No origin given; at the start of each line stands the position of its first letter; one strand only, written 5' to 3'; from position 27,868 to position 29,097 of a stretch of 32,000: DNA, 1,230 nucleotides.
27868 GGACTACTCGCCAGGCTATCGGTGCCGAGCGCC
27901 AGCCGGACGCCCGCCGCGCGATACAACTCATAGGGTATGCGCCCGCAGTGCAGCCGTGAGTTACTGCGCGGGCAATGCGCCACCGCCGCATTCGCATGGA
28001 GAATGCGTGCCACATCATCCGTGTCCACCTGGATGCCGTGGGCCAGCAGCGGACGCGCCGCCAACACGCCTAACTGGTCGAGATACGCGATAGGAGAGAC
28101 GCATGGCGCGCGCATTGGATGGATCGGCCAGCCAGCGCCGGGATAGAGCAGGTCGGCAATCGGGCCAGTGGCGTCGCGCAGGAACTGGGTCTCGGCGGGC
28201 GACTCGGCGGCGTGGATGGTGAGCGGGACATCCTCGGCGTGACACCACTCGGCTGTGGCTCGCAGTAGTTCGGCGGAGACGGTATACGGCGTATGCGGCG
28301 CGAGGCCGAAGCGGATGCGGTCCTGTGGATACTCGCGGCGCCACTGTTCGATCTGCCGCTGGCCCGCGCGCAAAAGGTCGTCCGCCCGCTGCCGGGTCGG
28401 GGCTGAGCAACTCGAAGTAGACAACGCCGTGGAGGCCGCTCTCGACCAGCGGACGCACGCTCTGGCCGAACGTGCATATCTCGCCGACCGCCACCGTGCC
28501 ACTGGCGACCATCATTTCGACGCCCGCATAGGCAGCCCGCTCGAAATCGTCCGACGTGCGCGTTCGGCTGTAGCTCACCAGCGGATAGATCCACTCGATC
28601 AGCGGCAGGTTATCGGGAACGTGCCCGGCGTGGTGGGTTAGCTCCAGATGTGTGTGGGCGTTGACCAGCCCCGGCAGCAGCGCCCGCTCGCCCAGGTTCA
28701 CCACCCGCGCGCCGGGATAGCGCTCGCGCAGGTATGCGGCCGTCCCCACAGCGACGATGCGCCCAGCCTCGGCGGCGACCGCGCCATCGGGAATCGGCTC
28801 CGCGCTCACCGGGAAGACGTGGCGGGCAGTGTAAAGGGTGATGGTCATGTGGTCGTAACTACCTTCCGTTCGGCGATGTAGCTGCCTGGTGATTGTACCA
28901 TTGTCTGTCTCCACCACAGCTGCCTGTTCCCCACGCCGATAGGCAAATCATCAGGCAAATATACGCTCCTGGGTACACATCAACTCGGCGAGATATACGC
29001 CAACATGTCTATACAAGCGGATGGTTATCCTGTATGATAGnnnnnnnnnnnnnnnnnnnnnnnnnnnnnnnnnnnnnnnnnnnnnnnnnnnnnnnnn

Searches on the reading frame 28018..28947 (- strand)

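Call 15: search_protein_families(library=pfam, proteins=[window:28018-28947:-], max_evalue=0.001)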
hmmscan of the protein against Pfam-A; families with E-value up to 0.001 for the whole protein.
window:28018-28947:- (310 aa): 2 families
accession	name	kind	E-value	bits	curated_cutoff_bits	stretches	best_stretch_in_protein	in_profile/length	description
PF22039.1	HUTI_composite_bact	-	7.5e-06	25.9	25.5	1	55-80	1-26/26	Imidazolonepropionase-like composite domain, bacteria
PF01979.26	Amidohydro_1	-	0.00021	21.1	25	1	90-157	2-56/345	Amidohydrolase family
